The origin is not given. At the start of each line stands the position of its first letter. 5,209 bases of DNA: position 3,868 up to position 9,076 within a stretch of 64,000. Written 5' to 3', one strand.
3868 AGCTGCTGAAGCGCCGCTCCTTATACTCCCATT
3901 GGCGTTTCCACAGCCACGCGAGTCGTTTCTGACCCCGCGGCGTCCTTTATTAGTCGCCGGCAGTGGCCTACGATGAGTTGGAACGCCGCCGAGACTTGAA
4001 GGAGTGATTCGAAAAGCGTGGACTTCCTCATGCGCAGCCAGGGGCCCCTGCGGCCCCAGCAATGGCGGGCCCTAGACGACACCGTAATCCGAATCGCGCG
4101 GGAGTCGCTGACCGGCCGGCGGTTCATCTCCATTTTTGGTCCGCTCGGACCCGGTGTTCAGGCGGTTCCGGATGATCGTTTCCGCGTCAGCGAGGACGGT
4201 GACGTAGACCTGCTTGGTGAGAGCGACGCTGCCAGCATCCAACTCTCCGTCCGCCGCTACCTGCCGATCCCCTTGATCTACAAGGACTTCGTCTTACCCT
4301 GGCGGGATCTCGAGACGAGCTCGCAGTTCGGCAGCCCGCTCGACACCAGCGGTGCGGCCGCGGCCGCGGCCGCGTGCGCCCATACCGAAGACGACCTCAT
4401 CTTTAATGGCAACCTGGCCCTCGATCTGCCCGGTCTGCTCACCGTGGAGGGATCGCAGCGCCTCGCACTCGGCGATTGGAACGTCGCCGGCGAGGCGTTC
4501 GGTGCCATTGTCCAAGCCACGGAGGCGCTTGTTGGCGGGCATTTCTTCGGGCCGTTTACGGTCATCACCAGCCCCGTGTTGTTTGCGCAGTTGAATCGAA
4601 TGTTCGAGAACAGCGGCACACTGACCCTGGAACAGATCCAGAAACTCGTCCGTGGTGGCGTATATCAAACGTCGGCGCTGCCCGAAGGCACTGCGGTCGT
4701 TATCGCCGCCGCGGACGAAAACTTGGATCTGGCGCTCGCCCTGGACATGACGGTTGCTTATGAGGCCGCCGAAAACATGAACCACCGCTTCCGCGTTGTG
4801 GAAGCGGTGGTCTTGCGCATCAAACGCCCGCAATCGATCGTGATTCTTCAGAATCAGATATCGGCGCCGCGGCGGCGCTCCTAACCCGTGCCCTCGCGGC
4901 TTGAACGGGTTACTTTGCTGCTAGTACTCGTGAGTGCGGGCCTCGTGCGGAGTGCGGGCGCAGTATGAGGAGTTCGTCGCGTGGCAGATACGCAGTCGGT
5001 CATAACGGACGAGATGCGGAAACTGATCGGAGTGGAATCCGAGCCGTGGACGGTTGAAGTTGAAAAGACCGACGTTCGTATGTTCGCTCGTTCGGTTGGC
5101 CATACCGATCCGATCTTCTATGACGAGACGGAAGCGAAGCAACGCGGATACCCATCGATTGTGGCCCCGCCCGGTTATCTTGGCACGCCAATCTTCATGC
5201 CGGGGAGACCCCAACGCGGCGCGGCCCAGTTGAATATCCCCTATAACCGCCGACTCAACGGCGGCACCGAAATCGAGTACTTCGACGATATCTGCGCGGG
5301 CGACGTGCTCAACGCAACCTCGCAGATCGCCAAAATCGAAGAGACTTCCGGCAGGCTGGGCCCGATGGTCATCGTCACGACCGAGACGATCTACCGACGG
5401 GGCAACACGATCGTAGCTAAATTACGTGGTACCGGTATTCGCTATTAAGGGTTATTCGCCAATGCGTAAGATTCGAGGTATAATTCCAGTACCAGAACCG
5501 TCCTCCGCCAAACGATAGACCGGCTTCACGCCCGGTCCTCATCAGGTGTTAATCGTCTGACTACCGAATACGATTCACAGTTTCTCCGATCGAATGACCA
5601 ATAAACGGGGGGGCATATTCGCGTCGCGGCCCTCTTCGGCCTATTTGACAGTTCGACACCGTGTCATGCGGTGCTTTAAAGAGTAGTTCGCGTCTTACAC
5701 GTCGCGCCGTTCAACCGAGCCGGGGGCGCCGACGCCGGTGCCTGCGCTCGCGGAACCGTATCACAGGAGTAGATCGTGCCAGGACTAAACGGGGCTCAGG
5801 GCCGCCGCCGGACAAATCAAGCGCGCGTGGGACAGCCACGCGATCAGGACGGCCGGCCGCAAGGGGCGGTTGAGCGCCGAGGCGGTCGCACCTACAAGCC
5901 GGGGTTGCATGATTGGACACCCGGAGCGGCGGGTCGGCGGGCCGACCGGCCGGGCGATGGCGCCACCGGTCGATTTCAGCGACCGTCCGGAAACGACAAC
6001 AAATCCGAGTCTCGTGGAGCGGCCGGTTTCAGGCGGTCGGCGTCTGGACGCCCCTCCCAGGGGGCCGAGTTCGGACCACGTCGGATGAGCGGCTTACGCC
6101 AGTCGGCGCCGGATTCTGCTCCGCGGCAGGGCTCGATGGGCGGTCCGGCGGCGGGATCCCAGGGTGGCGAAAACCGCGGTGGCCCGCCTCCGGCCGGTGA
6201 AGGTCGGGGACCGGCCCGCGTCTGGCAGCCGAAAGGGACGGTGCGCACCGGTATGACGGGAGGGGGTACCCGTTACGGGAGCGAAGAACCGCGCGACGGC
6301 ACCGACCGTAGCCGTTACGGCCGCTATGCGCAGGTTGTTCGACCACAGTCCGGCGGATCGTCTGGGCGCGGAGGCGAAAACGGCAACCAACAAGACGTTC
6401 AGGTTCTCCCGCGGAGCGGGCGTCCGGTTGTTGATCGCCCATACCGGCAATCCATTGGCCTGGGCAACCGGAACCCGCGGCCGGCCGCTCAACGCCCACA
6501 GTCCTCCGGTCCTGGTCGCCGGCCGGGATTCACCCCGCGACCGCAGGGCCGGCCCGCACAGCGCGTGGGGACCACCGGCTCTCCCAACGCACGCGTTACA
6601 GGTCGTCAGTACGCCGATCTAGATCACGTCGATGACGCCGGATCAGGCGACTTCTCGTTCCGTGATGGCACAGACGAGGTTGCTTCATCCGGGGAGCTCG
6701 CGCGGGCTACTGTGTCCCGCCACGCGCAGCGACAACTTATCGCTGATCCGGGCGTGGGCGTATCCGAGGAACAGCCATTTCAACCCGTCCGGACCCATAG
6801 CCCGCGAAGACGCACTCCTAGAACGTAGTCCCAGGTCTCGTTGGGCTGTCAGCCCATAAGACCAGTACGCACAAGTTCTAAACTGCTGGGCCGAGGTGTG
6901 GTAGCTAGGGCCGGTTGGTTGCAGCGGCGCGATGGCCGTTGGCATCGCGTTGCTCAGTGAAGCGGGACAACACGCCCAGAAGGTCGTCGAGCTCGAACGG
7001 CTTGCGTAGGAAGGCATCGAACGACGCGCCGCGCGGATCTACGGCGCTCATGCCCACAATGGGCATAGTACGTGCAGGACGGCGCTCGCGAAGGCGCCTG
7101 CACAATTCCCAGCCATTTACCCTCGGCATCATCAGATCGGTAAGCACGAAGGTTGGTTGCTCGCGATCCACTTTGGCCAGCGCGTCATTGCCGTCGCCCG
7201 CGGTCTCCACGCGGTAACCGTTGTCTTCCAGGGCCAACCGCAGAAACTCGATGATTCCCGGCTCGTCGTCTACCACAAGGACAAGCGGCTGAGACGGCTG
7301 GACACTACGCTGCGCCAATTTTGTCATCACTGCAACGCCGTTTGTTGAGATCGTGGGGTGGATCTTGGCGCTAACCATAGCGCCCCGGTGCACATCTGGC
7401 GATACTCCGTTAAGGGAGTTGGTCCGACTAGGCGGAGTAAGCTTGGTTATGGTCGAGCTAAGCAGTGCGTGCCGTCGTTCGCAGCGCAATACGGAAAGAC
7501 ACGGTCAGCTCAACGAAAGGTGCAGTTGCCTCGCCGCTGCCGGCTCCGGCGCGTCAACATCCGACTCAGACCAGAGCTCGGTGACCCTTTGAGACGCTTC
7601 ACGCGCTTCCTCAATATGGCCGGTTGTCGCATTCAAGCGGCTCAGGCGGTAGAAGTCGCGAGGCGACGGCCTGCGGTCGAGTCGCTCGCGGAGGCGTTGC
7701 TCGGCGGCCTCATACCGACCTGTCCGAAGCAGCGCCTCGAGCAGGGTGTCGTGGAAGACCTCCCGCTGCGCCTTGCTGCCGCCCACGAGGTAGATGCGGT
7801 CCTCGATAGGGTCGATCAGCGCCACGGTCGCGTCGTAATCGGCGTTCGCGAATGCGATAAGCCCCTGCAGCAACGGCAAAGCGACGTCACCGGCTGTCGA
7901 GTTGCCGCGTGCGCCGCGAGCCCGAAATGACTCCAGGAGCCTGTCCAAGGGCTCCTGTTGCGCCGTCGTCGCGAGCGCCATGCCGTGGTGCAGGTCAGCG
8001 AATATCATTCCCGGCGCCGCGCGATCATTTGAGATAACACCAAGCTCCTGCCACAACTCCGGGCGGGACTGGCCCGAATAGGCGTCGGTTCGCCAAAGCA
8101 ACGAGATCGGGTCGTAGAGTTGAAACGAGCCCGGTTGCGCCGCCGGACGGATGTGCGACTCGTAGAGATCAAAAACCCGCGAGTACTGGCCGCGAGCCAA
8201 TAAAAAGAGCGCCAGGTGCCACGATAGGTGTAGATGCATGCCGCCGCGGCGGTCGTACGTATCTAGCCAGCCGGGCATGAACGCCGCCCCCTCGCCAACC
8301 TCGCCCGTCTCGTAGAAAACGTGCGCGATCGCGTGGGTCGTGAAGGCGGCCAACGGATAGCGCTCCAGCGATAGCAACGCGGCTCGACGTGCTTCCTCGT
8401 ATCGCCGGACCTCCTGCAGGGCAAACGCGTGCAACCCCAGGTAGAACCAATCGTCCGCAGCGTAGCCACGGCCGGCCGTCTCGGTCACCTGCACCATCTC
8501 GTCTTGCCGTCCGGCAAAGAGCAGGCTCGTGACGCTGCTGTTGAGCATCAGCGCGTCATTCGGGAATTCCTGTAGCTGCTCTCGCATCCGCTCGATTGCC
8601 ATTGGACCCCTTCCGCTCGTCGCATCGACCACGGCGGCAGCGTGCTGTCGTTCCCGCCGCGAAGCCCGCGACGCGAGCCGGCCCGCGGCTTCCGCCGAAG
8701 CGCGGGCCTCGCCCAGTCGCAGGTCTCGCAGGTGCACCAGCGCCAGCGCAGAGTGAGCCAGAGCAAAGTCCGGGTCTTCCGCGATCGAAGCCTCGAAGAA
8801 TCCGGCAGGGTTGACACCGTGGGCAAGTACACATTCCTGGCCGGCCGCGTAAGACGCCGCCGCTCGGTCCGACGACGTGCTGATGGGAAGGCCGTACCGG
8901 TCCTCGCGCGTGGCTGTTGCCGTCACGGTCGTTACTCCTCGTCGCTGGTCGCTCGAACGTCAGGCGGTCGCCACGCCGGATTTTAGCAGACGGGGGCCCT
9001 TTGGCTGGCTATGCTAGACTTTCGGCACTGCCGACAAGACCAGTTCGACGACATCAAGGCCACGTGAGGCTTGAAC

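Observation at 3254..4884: Family-1 encapsulin shell gene divergently paired with an unknown-fold protein carrying an N-terminal targeting-peptide-like motif, followed by an M16 peptidase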

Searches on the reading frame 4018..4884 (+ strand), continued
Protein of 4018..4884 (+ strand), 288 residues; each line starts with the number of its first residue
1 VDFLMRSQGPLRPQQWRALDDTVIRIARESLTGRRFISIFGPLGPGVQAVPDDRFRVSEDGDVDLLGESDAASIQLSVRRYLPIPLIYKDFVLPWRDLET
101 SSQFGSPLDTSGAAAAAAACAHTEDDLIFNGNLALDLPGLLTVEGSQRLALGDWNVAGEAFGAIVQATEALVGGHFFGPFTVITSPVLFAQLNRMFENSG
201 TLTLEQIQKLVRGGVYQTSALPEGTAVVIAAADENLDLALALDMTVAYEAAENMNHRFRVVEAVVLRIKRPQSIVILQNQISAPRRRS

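Call 81: find_encoding_contigs(protein=P0318, flank=5000, max_places=1)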
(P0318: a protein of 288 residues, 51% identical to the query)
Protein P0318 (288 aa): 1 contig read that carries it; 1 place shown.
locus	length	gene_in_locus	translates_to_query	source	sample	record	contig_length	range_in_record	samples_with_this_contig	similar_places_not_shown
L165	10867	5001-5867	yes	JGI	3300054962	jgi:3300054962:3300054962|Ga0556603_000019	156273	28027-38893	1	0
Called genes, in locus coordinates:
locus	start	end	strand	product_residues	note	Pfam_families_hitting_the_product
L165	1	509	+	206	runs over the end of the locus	PF00081:Sod_Fe_N, PF02777:Sod_Fe_C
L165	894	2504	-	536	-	PF09286:Pro-kuma_activ, PF00082:Peptidase_S8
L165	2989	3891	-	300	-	PF00561:Abhydrolase_1, PF12146:Hydrolase_4 (weak), PF12697:Abhydrolase_6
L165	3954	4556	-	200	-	-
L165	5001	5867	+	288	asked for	PF04454:Linocin_M18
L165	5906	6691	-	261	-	-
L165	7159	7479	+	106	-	PF09723:Zn_ribbon_8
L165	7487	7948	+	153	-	PF02580:Tyr_Deacylase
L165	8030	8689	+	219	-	PF02577:BFN_dom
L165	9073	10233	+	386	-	PF02771:Acyl-CoA_dh_N, PF02770:Acyl-CoA_dh_M, PF00441:Acyl-CoA_dh_1, PF08028:Acyl-CoA_dh_2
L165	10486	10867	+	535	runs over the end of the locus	PF00501:AMP-binding, PF13193:AMP-binding_C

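Call 82: find_encoding_contigs(protein=P0330, flank=5000, max_places=1)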
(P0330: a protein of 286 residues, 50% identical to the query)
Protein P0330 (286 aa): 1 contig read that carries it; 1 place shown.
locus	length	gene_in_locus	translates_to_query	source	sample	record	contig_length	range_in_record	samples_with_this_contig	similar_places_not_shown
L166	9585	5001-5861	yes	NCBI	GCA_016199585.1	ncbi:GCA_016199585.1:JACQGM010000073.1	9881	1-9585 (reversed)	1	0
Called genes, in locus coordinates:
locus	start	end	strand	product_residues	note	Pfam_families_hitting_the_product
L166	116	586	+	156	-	PF07681:DoxX (weak), PF04173:DoxD (weak)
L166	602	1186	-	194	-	PF13489:Methyltransf_23, PF01209:Ubie_methyltran, PF08704:GCD14 (weak), PF01728:FtsJ (weak), PF13847:Methyltransf_31, PF08241:Methyltransf_11, PF08242:Methyltransf_12, PF13649:Methyltransf_25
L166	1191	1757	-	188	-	PF08534:Redoxin, PF00578:AhpC-TSA, PF00085:Thioredoxin, PF13098:Thioredoxin_2, PF13905:Thioredoxin_8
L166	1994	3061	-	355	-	PF01208:URO-D (weak)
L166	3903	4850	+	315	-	PF00210:Ferritin, PF02915:Rubrerythrin, PF03232:COQ7 (faint), PF09537:DUF2383 (faint), PF12902:Ferritin-like (faint), PF13668:Ferritin_2 (faint), PF00210:Ferritin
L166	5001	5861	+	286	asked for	PF04454:Linocin_M18, PF19774:DUF6260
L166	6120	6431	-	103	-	-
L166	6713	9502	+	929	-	PF24684:Vgb_lyase (faint), PF01436:NHL (weak), PF08450:SGL (faint), PF25021:TEN_NHL (faint), PF13449:Phytase-like (faint)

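Call 83: find_encoding_contigs(protein=P0333, flank=5000, max_places=1)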
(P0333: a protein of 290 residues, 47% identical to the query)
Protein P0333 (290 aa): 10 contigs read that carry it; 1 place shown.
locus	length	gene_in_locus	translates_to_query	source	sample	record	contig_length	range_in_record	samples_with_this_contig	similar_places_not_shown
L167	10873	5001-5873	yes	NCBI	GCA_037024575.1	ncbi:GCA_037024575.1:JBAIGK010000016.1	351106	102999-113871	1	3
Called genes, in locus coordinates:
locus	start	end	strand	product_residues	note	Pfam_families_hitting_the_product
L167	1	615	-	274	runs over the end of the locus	-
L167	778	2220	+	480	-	PF01523:PmbA_TldD_1st, PF19290:PmbA_TldD_2nd, PF19289:PmbA_TldD_3rd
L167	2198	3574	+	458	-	PF01523:PmbA_TldD_1st (weak), PF19289:PmbA_TldD_3rd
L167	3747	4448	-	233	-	-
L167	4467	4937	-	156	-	PF07355:GRDB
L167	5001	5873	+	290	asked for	PF04454:Linocin_M18, PF19774:DUF6260 (faint), PF09950:Major_capside (weak)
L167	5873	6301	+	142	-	PF02915:Rubrerythrin (weak), PF22277:EncFtn-like, PF03232:COQ7 (weak)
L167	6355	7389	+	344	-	PF13439:Glyco_transf_4, PF13579:Glyco_trans_4_4, PF20706:GT4-conflict, PF00534:Glycos_transf_1, PF13692:Glyco_trans_1_4, PF13524:Glyco_trans_1_2 (weak)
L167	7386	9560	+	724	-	PF13439:Glyco_transf_4, PF13692:Glyco_trans_1_4, PF00535:Glycos_transf_2, PF13641:Glyco_tranf_2_3, PF13506:Glyco_transf_21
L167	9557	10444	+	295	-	PF00535:Glycos_transf_2, PF13641:Glyco_tranf_2_3, PF13506:Glyco_transf_21 (faint), PF13632:Glyco_trans_2_3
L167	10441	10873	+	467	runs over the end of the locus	PF13727:CoA_binding_3, PF02397:Bac_transf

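Call 84: find_encoding_contigs(protein=P0355, flank=5000, max_places=1)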
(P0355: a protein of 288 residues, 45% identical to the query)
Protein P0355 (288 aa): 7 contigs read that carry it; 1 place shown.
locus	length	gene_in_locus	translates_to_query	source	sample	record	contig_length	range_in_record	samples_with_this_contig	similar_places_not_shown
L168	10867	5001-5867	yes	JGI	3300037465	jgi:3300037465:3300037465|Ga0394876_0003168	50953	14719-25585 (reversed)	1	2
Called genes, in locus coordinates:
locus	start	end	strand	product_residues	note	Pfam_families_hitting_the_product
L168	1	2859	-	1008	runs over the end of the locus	PF00498:FHA, PF16697:Yop-YscD_cpl, PF00069:Pkinase, PF07714:PK_Tyr_Ser-Thr, PF07690:MFS_1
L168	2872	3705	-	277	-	PF14397:ATPgrasp_ST, PF02655:ATP-grasp_3 (faint), PF08443:RimK, PF05770:Ins134_P3_kin (weak)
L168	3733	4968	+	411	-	PF06144:DNA_pol3_delta (weak), PF21694:DNA_pol3_delta_C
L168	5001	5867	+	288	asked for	PF04454:Linocin_M18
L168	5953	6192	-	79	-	PF01649:Ribosomal_S20p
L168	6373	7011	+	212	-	PF13489:Methyltransf_23, PF13847:Methyltransf_31 (weak), PF08241:Methyltransf_11, PF08242:Methyltransf_12, PF13649:Methyltransf_25 (weak)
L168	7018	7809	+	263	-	PF09414:RNA_ligase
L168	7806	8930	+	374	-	PF01966:HD (weak), PF13671:AAA_33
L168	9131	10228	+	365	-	-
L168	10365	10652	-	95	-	-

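Call 85: find_encoding_contigs(protein=P0375, flank=5000, max_places=1)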
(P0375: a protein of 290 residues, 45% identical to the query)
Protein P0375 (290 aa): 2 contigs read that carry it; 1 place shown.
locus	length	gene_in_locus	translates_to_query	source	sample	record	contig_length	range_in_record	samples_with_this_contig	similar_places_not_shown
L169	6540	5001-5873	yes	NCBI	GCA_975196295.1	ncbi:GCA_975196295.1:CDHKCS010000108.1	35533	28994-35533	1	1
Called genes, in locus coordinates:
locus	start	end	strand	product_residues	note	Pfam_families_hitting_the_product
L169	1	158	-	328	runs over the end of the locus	PF01699:Na_Ca_ex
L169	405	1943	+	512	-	PF00732:GMC_oxred_N (weak), PF05199:GMC_oxred_C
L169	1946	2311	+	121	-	PF14667:Polysacc_synt_C, PF05523:FdtA (weak)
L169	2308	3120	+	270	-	PF01370:Epimerase, PF04321:RmlD_sub_bind, PF01073:3Beta_HSD (weak), PF07993:NAD_binding_4, PF16363:GDP_Man_Dehyd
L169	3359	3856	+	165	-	PF04390:LptE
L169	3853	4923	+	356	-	PF06144:DNA_pol3_delta, PF21694:DNA_pol3_delta_C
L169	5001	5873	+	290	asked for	PF04454:Linocin_M18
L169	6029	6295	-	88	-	PF01649:Ribosomal_S20p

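Call 86: find_encoding_contigs(protein=P0380, flank=5000, max_places=1)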
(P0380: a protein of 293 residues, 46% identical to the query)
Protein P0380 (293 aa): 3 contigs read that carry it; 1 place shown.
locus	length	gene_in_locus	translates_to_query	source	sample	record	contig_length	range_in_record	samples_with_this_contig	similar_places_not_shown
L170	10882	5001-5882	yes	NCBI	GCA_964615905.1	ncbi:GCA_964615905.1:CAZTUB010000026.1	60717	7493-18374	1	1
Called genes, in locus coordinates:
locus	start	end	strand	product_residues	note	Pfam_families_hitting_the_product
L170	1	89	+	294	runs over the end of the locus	PF01261:AP_endonuc_2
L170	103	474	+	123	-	PF21814:DUF6883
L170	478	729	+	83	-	PF16277:DUF4926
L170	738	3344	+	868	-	PF00133:tRNA-synt_1, PF09334:tRNA-synt_1g, PF13603:tRNA-synt_1_2, PF00133:tRNA-synt_1, PF08264:Anticodon_1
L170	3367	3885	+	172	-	PF04390:LptE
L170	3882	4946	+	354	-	PF06144:DNA_pol3_delta, PF12169:DNA_pol3_gamma3 (faint), PF21694:DNA_pol3_delta_C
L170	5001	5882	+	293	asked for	PF04454:Linocin_M18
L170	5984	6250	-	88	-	PF01649:Ribosomal_S20p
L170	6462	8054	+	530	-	PF00069:Pkinase, PF07714:PK_Tyr_Ser-Thr, PF01636:APH (faint), PF03109:ABC1 (weak), PF17667:Pkinase_fungal (weak)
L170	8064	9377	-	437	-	PF12706:Lactamase_B_2 (faint), PF10996:Beta-Casp, PF07521:RMMBL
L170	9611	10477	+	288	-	PF03781:FGE-sulfatase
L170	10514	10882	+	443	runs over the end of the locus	PF00884:Sulfatase, PF01663:Phosphodiest (faint), PF16347:SGSH_C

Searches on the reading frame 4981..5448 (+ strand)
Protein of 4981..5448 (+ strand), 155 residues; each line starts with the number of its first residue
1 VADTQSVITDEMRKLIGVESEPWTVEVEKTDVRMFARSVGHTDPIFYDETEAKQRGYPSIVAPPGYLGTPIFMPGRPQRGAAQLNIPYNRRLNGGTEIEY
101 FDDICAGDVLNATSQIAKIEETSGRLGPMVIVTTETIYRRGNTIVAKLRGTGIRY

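Call 3: search_protein_families(library=pfam, proteins=[window:4981-5448:+], max_evalue=1)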
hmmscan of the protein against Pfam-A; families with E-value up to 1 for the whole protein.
window:4981-5448:+ (155 aa): 2 families
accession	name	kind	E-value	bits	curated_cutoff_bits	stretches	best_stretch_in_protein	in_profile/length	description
PF13452.11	FAS1_DH_region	-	1.2e-29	103.6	22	1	15-145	2-130/132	FAS1-like, dehydratase domain region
PF22214.1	Mec-4_10_cyt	-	0.18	12.5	27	1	96-130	14-48/61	Mechanosensory ion channel subunit mec-4/10 cytosolic domain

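Call 4: search_protein_families(library=ncbifam, proteins=[window:4981-5448:+], max_evalue=1)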
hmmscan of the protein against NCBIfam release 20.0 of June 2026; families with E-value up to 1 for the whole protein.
window:4981-5448:+ (155 aa): 8 families
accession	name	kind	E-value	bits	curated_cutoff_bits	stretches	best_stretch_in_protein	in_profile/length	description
NF040624.1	HadA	equivalog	3.6e-11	43.5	180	1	26-145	12-128/144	(3R)-hydroxyacyl-ACP dehydratase subunit HadA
NF040620.1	fused_HadA_HadB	exception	1.2e-08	34.8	350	1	26-146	12-129/329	fused (3R)-hydroxyacyl-ACP dehydratase subunits HadA/HadB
NF010244.0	PRK13691.1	exception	2.5e-07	30.7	221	1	26-137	19-127/166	(3R)-hydroxyacyl-ACP dehydratase subunit HadC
NF010245.0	PRK13692.1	equivalog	8e-07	29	232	1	22-144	15-134/159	(3R)-hydroxyacyl-ACP dehydratase subunit HadA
NF040621.1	Dietz_HadA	exception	0.0043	17.4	200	1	76-143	53-118/132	(3R)-hydroxyacyl-ACP dehydratase subunit HadA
NF052388.1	Lys_ferment_KAL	equivalog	0.12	12.8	160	1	96-133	52-89/120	3-aminobutyryl-CoA ammonia lyase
TIGR02286.1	PaaD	equivalog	0.12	12.5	118.9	1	95-153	61-112/114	hydroxyphenylacetyl-CoA thioesterase PaaI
NF006045.0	PRK08190.1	subfamily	0.18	10.6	282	1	26-69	25-68/467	bifunctional enoyl-CoA hydratase/phosphate acetyltransferase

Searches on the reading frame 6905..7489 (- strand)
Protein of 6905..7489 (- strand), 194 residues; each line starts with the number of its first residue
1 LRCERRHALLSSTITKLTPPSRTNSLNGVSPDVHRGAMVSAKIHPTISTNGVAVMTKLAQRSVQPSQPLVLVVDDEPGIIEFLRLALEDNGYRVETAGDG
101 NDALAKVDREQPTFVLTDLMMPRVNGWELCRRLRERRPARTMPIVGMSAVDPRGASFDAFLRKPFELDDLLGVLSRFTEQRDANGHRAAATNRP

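Call 50: search_protein_families(library=pfam, proteins=[window:6905-7489:-], max_evalue=0.01)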
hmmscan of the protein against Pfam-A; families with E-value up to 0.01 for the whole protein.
window:6905-7489:- (194 aa): 1 family
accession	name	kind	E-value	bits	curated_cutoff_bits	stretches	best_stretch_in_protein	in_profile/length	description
PF00072.30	Response_reg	-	2.7e-21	76.3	30.2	1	70-171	1-107/111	Response regulator receiver domain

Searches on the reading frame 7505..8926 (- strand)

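Call 50: search_protein_families(library=pfam, proteins=[window:7505-8926:-], max_evalue=0.01)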
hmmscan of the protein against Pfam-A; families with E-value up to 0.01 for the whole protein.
window:7505-8926:- (473 aa): 2 families
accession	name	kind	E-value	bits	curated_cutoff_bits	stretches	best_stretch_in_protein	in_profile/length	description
PF13431.12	TPR_17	-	0.0011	19.5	24.4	0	43-75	1-33/34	Tetratricopeptide repeat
PF13428.12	TPR_14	-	0.0094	17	23.5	0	393-427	5-39/44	Tetratricopeptide repeat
